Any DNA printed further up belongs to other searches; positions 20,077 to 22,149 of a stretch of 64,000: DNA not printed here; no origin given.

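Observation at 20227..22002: Unusual tripartite protein: polytopic membrane domain + signal peptidase I + CAP/SCP domain, encoded on the mobile element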

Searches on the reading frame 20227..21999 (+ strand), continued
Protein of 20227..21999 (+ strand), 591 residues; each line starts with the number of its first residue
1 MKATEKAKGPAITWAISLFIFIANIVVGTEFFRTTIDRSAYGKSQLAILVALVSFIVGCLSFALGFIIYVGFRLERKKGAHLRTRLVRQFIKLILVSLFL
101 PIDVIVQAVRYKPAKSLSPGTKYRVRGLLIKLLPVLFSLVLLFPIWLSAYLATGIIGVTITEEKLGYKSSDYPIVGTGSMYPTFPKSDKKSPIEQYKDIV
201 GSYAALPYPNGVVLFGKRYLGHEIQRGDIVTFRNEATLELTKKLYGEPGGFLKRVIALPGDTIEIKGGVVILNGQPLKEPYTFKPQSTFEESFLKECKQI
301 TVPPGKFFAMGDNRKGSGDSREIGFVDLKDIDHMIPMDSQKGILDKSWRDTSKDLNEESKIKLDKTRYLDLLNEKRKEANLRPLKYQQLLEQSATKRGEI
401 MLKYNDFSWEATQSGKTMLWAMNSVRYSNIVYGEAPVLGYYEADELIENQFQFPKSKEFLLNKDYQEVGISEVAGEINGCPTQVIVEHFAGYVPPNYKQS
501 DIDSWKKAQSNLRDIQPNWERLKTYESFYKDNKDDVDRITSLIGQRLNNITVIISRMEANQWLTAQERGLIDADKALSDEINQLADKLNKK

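Call 50: search_protein_families(library=pfam, proteins=[L027:12464-13573:-, L008:7731-7922:+, L053:11931-12671:+, L088:7750-8517:-, L016:8506-9864:+, L047:4353-5840:+, L047:3210-4301:+, L047:1855-3024:+, L073:2895-3686:-, L016:3574-5079:+], max_evalue=0.01)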
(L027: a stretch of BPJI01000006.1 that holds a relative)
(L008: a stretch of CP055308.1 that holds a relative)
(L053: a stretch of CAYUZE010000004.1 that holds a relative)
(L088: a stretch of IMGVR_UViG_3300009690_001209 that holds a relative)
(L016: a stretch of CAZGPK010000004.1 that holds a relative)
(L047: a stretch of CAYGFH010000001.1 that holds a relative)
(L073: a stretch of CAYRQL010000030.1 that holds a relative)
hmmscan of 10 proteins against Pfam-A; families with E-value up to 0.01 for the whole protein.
L027:12464-13573:- (369 aa): 1 family
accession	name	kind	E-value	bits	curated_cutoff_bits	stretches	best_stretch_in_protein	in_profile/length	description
PF01555.25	N6_N4_Mtase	-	4.7e-23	82.7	26.7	1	18-113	123-217/221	DNA methylase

L008:7731-7922:+ (63 aa): 6 families
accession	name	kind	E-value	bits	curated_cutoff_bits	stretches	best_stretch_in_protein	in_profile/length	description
PF12728.13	HTH_17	-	7.1e-14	52.3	27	1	11-62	1-50/51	Helix-turn-helix domain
PF13411.12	MerR_1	-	1.4e-11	44.7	21.6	1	13-58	2-46/69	MerR HTH family regulatory protein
PF00376.29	MerR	-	2.4e-09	37.3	28.2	1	13-50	1-38/38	MerR family regulatory protein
PF13384.12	HTH_23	-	0.0057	16.9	24.6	1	12-31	18-37/50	Homeodomain-like domain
PF13518.12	HTH_28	-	0.0073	16.8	25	0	13-31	14-32/52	Helix-turn-helix domain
PF13551.12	HTH_29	-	0.0086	16.6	28.1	0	13-48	14-52/64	Winged helix-turn helix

L053:11931-12671:+ (246 aa): 10 families
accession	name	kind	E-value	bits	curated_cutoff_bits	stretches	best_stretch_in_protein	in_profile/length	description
PF00005.33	ABC_tran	-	1.1e-30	107.4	25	1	20-165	3-136/137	ABC transporter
PF13304.12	AAA_21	-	2.9e-09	37.8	27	2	30-90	1-49/304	AAA domain, putative AbiEii toxin, Type IV TA system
PF13191.12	AAA_16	-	0.00021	22.3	32.6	1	24-57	20-54/167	AAA ATPase domain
PF13401.12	AAA_22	-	0.00023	21.9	27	1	29-64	6-42/130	AAA domain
PF25199.1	nSTAND_NTPase5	-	0.00052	20.3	34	1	29-89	42-106/145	Novel STAND NTPase 5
PF20720.3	nSTAND3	-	0.0022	18.2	27.2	1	29-61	18-51/155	Novel STAND NTPase 3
PF13555.12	AAA_29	-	0.003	17.7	27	1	22-54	16-48/61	P-loop containing region of AAA domain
PF13173.12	AAA_14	-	0.0049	17.3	27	1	29-70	3-46/129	AAA domain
PF02463.25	SMC_N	-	0.0062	16.4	40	0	27-205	23-207/220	RecF/RecN/SMC N terminal domain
PF13481.12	AAA_25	-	0.0073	16.4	27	0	25-52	30-57/195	AAA domain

L088:7750-8517:- (255 aa): 17 families
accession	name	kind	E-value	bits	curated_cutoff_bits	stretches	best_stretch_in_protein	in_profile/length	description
PF08241.18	Methyltransf_11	-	2.9e-21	76.3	21.2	1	65-158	1-95/95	Methyltransferase domain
PF13649.12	Methyltransf_25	-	6.5e-20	72.1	27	1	64-154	1-97/97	Methyltransferase domain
PF13847.12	Methyltransf_31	-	9.4e-20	71.2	27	1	61-162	4-113/145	Methyltransferase domain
PF01209.24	Ubie_methyltran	-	6.1e-14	52.4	20.1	1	25-159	13-152/233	ubiE/COQ5 methyltransferase family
PF13489.12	Methyltransf_23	-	1.4e-12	48.1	27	1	50-197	11-124/164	Methyltransferase domain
PF08242.18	Methyltransf_12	-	8.7e-12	46.1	30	1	65-156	1-98/98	Methyltransferase domain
PF08003.17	Methyltransf_9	-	1.2e-07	31.5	23.8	1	52-133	107-192/315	Protein of unknown function (DUF1698)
PF13679.12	Methyltransf_32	-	2.1e-06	28.2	27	1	47-102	12-73/143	Methyltransferase domain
PF05401.17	NodS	-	3.4e-05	24.2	24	1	50-158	33-144/201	Nodulation protein S (NodS)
PF05219.18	DREV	-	0.00011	21.9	26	1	56-164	90-192/265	DREV methyltransferase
PF03141.22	Methyltransf_29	-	0.0002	20.5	23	1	54-161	111-220/506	Putative S-adenosyl-L-methionine-dependent methyltransferase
PF01135.25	PCMT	-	0.00039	20.7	20.3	1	50-101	63-117/210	Protein-L-isoaspartate(D-aspartate) O-methyltransferase (PCMT)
PF01728.25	FtsJ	-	0.0008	19.8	24.1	1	60-115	21-76/181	FtsJ-like methyltransferase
PF07021.18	MetW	-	0.0022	18.1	21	1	63-159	16-108/193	Methionine biosynthesis protein MetW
PF05148.21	Methyltransf_8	-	0.0027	18.1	27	0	50-161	62-159/219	Hypothetical methyltransferase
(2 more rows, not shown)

L016:8506-9864:+ (452 aa): 3 families
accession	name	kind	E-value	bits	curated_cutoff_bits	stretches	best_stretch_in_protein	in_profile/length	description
PF00239.26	Resolvase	-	1.3e-20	74.4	23.3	1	25-169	3-143/145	Resolvase, N terminal domain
PF07508.19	Recombinase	-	4.1e-14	53.1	21.1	1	196-279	2-98/102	Recombinase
PF13408.12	Zn_ribbon_recom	-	4.8e-09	36.9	25.3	1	293-350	1-52/58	Recombinase zinc beta ribbon domain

L047:4353-5840:+ (495 aa): 3 families
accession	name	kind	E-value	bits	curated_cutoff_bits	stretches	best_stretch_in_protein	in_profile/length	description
PF00239.26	Resolvase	-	4.7e-18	66.1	23.3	1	3-154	1-143/145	Resolvase, N terminal domain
PF07508.19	Recombinase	-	2.1e-12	47.6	21.1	1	184-260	5-99/102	Recombinase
PF13408.12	Zn_ribbon_recom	-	7.7e-08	33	25.3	1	277-320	2-49/58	Recombinase zinc beta ribbon domain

L047:3210-4301:+ (363 aa): 3 families
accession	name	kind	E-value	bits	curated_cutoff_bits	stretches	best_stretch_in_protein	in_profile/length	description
PF13784.11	Fic_N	-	2.9e-26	91.7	26.7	1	19-99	1-81/82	Fic/DOC family N-terminal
PF02661.23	Fic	-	2.7e-18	67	24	1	140-209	28-93/93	Fic/DOC family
PF21248.3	SoFic-like_C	-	2e-17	63.6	27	1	287-349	16-76/76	Protein adenylyltransferase SoFic-like, C-terminal domain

L047:1855-3024:+ (389 aa): 0 families

L073:2895-3686:- (263 aa): 2 families
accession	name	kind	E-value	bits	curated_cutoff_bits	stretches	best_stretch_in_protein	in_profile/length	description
PF13408.12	Zn_ribbon_recom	-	7.7e-11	42.6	25.3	1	190-245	2-57/58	Recombinase zinc beta ribbon domain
PF07508.19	Recombinase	-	2.3e-06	28.2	21.1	1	87-177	2-101/102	Recombinase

L016:3574-5079:+ (501 aa): 1 family
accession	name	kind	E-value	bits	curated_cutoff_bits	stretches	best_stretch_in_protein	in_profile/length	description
PF17289.8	Terminase_6C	-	1e-05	26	22.6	1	316-461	2-153/155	Terminase RNaseH-like domain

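Call 52: search_protein_families(library=pfam, proteins=[L016:1167-2447:+, L016:2437-3177:+, L016:5425-5865:+, L016:7791-8462:-, L016:9845-10522:-, L088:904-2145:+, L088:2185-3801:+, L088:3798-5981:+, L087:955-5178:-, L087:5246-5749:-], max_evalue=0.01)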
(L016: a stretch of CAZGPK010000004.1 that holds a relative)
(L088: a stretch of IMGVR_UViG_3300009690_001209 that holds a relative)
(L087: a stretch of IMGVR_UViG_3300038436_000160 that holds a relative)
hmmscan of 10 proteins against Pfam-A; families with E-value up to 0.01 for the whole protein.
L016:1167-2447:+ (426 aa): 2 families
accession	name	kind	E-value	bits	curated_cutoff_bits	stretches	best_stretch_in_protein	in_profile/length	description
PF01555.25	N6_N4_Mtase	-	2.4e-26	93.5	26.7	1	191-410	1-219/221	DNA methylase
PF03602.21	Cons_hypoth95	-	0.0018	18.4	24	0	373-417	42-87/182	Conserved hypothetical protein 95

L016:2437-3177:+ (246 aa): 1 family
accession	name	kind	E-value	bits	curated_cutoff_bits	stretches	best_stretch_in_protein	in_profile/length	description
PF01555.25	N6_N4_Mtase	-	3e-32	112.8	26.7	2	171-234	154-220/221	DNA methylase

L016:5425-5865:+ (146 aa): 0 families

L016:7791-8462:- (223 aa): 0 families

L016:9845-10522:- (225 aa): 1 family
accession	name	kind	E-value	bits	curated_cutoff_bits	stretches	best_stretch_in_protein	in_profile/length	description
PF13588.12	HSDR_N_2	-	0.0014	19.2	25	1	23-117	2-85/110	Type I restriction enzyme R protein N terminus (HSDR_N)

L088:904-2145:+ (413 aa): 1 family
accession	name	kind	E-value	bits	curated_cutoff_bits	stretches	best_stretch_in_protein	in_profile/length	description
PF00145.23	DNA_methylase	-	8.3e-49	167.2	22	1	48-406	2-320/324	C-5 cytosine-specific DNA methylase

L088:2185-3801:+ (538 aa): 4 families
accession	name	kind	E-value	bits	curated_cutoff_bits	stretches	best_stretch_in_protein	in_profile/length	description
PF01935.23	DUF87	-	6.8e-18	66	23.2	1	179-378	1-215/220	Helicase HerA, central domain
PF12846.13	AAA_10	-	5.3e-06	26.1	27.5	0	404-481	240-313/362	AAA-like domain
PF05872.18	HerA_C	-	0.00093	18.4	22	1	407-470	260-322/502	Helicase HerA-like C-terminal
PF00004.35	AAA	-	0.0064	17.4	21.2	0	405-467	58-129/131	ATPase family associated with various cellular activities (AAA)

L088:3798-5981:+ (727 aa): 0 families

L087:955-5178:- (1407 aa): 1 family
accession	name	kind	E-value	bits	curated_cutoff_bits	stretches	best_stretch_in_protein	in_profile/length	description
PF13646.12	HEAT_2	-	0.00018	22.2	27.7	0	490-568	16-87/88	HEAT repeats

L087:5246-5749:- (167 aa): 1 family
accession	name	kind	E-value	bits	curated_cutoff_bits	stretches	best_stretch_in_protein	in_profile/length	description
PF21681.2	Csa5_I-A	-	0.0031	18.2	30.3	0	65-102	38-76/158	Type-I-A Cascade subunit Csa5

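Call 81: search_protein_families(library=phrogs, proteins=[L088:1-630:+, L088:3798-5981:+, L088:9039-9377:+, L088:9359-9730:+, L088:9723-10823:+, L087:7612-8346:-, L087:8917-9315:+, L087:9916-10785:+, L087:10825-11994:+, L087:12159-12767:+], max_evalue=0.001)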
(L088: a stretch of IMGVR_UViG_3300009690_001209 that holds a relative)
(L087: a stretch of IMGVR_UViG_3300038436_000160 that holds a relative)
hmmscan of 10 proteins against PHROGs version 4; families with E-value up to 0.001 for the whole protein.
L088:1-630:+ (209 aa): 0 families

L088:3798-5981:+ (727 aa): 0 families

L088:9039-9377:+ (112 aa): 1 family
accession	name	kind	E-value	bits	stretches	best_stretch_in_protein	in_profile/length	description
phrog_3206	-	DNA, RNA and nucleotide metabolism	1e-24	87.9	1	3-110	14-122/154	Avd protein of DGR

L088:9359-9730:+ (123 aa): 5 families
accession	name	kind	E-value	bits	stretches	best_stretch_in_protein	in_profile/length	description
phrog_2889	-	unknown function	1.7e-09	38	1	20-55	377-412/418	-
phrog_1423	-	DNA, RNA and nucleotide metabolism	1.1e-06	28.1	1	20-57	6-43/1040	Reverse transcriptase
phrog_5302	-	tail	8.3e-06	25.6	1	18-54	504-540/548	tail protein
phrog_32112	-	unknown function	2.6e-05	25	1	32-56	3-27/43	-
phrog_11262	-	tail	5.8e-05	23.4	1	21-60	352-391/393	tail protein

L088:9723-10823:+ (366 aa): 2 families
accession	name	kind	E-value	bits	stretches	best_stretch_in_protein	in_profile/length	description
phrog_1423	-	DNA, RNA and nucleotide metabolism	1.3e-115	388.8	1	2-365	103-438/1040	Reverse transcriptase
phrog_2825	-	DNA, RNA and nucleotide metabolism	2.9e-10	40.8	1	130-314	108-261/336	polymerase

L087:7612-8346:- (244 aa): 6 families
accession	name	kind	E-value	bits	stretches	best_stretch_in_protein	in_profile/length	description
phrog_4752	-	other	5.9e-17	62.7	1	49-156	51-167/241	tRNA methyltransferase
phrog_22502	-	other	5e-08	34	1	48-147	70-173/276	methyltransferase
phrog_14544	-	unknown function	5.7e-05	23.2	1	45-84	118-158/323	-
phrog_11787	-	other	6.8e-05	22.9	1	41-107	302-371/458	DNA methyltransferase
phrog_3382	-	other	0.00013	22.3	1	44-157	42-154/207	methyltransferase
phrog_954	-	other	0.00061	20.1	0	11-116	18-114/229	DNA methyltransferase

L087:8917-9315:+ (132 aa): 1 family
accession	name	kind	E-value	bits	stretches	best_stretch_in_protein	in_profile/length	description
phrog_5707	-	unknown function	7e-12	46.4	1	2-122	3-126/134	-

L087:9916-10785:+ (289 aa): 0 families

L087:10825-11994:+ (389 aa): 1 family
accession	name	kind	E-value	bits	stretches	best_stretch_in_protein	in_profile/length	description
phrog_1328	-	head and packaging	1e-35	125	1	22-383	24-302/583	major head protein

L087:12159-12767:+ (202 aa): 1 family
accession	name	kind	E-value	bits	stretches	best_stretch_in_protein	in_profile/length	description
phrog_34377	-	unknown function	5e-06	27.3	1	94-123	31-60/71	-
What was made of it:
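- A few other family members lie beside mobile-element genes: L016 (terminase-like gene and serine recombinase) and L087 (major head protein 3 kb away) (calls 50, 52, 81).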

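Call 85: fold_search(model_id=the predicted structure, library=viral)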
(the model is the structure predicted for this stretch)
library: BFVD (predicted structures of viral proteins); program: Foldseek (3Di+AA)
matches with E <= 10: 414; with E <= 0.001: 4
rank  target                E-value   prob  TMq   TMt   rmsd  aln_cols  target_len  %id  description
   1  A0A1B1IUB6            2.5e-05  1.00  0.18  0.61  13.2       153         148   21  (no name in the UniProt tables at hand)
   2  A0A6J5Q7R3            2.8e-05  1.00  0.19  0.50   7.4       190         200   12  SCP_bacterial domain containing protein [uncultured Caudovirales phage]
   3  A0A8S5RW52            5.6e-04  1.00  0.19  0.13  22.0       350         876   10  Surface protein G-layer beta sheet, biofilm formation.6A [Siphoviridae sp. ctHip2]
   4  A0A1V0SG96            9.1e-04  0.91  0.16  0.19  42.8       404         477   14  SCP-like extracellular protein domain [Hokovirus HKV1]
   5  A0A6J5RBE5            1.8e-03  1.00  0.17  0.45   7.7       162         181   16  SCP domain-containing protein [uncultured Caudovirales phage]
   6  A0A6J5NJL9            4.1e-03  1.00  0.18  0.43  12.2       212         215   14  Uncharacterized protein [uncultured Caudovirales phage]
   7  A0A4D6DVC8            2.7e-02  0.23  0.06  0.19  17.3       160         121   11  (no name in the UniProt tables at hand)
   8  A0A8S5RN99            1.4e-01  0.12  0.12  0.09  31.7       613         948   10  Minor tail protein [virus sp. ctBS918]
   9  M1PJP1                1.4e-01  0.08  0.07  0.11  17.4       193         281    6  (no name in the UniProt tables at hand)
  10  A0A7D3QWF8            1.6e-01  0.15  0.09  0.14  23.2       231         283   15  RING-type E3 ubiquitin transferase [Fadolivirus FV1/VV64]
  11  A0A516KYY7            2.2e-01  0.54  0.11  0.23  18.8       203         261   11  (no name in the UniProt tables at hand)
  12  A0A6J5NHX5            2.2e-01  0.51  0.09  0.12  18.1       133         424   14  LysM domain [uncultured Caudovirales phage]
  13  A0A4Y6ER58            2.3e-01  0.09  0.07  0.14  21.3       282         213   11  Membrane protein [Porcine deltacoronavirus]
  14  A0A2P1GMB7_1          2.7e-01  0.03  0.08  0.05  28.3       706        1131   10  RNA-dependent RNA polymerase [Beihai mudskipper astro-like virus]
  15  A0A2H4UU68            3.4e-01  0.12  0.11  0.10  38.2       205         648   12  Uncharacterized protein [Bodo saltans virus]
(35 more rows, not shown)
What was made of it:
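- On CAP / SCP / YkwD superfamily (PF00188): Phage SCP proteins match in BFVD (call 85).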

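Call 91: list_cluster_members(proteins=[P0001, P0009, P0041, P0061, P0074, P0104, P0110, P0054, P0043, P0120])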
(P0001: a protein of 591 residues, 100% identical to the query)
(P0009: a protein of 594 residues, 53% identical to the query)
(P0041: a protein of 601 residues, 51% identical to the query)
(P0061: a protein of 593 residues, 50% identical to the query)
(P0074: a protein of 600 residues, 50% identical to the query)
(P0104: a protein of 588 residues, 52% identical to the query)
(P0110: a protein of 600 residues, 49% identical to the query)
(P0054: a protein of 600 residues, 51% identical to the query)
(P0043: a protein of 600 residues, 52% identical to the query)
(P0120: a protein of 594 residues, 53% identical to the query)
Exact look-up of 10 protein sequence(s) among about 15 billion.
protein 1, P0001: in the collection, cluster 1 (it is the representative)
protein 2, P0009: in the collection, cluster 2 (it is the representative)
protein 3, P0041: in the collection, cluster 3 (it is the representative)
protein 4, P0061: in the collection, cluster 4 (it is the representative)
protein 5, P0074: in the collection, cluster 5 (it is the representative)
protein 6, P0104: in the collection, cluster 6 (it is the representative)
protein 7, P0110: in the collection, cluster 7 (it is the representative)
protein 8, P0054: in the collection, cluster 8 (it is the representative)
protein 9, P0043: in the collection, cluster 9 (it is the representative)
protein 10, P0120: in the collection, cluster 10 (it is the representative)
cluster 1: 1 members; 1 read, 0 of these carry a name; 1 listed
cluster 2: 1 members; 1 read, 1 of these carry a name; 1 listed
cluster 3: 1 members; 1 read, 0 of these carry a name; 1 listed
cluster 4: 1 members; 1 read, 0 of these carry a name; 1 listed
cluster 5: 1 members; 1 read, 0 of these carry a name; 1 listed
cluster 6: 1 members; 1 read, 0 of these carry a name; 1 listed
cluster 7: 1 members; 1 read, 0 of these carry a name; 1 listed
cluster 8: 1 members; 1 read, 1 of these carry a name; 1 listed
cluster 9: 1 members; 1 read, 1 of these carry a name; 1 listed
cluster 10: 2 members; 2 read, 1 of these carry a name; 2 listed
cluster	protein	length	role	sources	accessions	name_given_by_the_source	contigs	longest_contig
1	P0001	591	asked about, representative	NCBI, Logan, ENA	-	-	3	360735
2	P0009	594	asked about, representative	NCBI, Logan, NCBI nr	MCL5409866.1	MAG: signal peptidase I [Patescibacteria group bacterium] | signal peptidase I [Patescibacteria group bacterium]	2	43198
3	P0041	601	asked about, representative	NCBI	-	-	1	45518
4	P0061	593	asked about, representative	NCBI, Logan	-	-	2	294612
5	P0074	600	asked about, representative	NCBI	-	-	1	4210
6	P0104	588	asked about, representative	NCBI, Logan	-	-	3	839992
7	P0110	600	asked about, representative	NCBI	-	-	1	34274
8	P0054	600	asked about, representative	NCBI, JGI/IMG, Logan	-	signal peptidase I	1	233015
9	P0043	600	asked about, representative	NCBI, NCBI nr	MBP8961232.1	signal peptidase I [Patescibacteria group bacterium]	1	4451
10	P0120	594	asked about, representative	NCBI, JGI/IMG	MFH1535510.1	MAG: signal peptidase I [Patescibacteria group bacterium]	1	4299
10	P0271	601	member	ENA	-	-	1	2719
